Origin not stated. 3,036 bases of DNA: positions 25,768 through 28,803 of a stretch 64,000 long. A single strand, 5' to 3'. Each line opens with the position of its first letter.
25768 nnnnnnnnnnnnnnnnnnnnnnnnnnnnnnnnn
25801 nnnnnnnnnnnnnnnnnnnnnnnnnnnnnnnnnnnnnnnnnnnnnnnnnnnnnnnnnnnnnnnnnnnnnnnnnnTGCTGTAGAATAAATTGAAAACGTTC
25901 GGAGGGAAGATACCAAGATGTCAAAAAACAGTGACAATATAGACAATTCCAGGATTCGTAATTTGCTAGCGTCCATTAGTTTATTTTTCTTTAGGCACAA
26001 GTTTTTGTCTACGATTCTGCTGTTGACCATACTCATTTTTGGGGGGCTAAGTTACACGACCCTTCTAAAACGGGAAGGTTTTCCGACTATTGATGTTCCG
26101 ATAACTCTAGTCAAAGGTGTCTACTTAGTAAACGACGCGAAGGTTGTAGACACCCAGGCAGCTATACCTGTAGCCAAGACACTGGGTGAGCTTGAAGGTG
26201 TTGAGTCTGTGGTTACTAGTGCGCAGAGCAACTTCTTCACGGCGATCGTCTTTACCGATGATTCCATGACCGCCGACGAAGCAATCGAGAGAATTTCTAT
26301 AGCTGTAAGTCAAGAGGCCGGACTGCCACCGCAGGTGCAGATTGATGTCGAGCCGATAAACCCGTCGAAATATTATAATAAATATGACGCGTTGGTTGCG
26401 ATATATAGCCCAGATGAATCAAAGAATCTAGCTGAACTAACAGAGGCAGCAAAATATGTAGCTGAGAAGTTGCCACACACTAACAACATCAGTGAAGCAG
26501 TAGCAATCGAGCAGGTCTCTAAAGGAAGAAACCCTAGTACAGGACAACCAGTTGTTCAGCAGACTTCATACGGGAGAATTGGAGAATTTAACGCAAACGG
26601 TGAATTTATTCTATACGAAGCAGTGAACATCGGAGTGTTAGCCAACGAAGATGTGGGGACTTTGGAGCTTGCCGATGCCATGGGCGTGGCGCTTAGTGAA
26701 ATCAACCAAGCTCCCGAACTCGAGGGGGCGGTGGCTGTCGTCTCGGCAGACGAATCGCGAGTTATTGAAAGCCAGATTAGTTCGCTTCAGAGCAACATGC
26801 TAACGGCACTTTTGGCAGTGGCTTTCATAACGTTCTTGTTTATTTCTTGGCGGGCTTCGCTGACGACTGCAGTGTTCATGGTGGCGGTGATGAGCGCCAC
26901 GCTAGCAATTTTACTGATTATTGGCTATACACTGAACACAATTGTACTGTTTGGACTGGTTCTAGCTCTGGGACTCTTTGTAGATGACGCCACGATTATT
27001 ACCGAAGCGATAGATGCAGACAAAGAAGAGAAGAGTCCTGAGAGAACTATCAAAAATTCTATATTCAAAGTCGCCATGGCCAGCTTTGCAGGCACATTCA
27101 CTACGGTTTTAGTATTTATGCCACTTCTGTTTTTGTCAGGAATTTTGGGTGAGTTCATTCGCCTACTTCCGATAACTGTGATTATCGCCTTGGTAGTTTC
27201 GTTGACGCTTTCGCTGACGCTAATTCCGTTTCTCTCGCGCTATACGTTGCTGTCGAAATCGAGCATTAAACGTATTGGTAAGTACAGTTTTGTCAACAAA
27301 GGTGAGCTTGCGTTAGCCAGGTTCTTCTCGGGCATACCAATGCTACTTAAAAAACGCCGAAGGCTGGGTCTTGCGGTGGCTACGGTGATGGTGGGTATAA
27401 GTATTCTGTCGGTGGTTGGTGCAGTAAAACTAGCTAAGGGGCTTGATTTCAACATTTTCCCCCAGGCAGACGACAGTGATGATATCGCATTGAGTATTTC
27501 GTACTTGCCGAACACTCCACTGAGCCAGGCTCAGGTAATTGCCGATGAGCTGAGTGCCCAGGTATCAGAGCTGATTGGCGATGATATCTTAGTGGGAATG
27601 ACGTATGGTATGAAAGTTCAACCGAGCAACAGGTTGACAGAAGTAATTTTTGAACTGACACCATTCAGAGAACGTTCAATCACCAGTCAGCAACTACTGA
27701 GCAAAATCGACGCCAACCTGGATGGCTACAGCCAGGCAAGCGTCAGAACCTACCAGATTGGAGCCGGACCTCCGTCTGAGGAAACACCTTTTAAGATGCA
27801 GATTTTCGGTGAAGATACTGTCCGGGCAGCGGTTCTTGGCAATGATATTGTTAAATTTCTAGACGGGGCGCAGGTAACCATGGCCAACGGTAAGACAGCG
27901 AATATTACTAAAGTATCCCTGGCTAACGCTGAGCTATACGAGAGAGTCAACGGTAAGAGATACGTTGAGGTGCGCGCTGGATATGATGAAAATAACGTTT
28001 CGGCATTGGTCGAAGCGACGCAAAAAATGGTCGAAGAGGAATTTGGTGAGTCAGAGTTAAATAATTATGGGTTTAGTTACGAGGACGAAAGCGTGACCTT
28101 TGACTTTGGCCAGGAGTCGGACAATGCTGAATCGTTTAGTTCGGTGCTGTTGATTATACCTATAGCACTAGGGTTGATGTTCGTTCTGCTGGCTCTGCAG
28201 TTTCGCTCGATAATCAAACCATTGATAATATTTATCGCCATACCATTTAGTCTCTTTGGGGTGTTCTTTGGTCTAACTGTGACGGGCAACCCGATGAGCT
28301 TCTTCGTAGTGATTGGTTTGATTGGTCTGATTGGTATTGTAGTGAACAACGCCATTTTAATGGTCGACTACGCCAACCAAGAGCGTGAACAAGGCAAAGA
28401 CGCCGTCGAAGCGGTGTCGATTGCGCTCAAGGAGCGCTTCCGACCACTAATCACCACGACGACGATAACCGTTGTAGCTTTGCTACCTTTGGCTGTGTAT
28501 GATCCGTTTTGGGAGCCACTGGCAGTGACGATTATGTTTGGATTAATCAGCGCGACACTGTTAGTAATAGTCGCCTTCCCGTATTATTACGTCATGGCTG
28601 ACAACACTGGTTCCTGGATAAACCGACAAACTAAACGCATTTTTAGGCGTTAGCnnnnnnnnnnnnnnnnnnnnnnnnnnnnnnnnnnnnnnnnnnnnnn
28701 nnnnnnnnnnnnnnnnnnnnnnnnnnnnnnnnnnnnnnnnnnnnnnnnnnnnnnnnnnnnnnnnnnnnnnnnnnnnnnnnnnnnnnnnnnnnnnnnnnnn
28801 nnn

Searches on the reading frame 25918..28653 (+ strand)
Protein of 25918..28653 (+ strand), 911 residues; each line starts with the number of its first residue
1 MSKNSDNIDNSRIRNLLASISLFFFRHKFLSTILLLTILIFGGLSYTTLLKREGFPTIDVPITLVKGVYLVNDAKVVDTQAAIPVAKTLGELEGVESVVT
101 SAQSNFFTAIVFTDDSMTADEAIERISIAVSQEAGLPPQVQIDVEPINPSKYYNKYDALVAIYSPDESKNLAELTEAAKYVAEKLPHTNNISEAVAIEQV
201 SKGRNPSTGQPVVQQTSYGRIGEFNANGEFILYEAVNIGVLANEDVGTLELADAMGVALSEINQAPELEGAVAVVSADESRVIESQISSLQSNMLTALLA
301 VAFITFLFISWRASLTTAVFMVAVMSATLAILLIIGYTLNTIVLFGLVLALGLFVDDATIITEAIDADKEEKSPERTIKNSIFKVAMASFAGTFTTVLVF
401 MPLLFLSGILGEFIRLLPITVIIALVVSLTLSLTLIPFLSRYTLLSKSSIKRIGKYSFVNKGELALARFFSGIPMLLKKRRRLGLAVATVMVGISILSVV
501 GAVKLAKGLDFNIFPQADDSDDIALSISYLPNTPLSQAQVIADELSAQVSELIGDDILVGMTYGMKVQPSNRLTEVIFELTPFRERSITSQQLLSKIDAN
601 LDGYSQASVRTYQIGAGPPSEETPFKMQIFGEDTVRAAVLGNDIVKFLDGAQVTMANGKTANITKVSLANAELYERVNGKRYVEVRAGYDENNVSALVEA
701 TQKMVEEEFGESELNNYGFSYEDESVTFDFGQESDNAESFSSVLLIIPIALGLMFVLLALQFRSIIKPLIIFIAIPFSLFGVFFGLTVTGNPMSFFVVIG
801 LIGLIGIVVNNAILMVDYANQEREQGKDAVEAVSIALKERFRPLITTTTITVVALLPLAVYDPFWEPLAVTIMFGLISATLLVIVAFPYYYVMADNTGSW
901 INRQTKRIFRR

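Call 79: search_protein_families(library=pfam, proteins=[window:25918-28653:+], max_evalue=0.00001)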
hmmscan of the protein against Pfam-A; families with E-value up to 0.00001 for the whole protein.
window:25918-28653:+ (911 aa): 3 families
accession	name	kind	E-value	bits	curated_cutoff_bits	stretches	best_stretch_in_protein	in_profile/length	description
PF00873.25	ACR_tran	-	8.7e-90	302.2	28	3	673-894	804-1020/1021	AcrB/AcrD/AcrF family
PF03176.21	MMPL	-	1.4e-07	31.2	20.5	1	741-901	143-308/333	MMPL family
PF02355.23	SecD_SecF_C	-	2.6e-07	30.7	20.5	1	740-881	30-173/189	Protein export membrane protein SecD/SecF, C-terminal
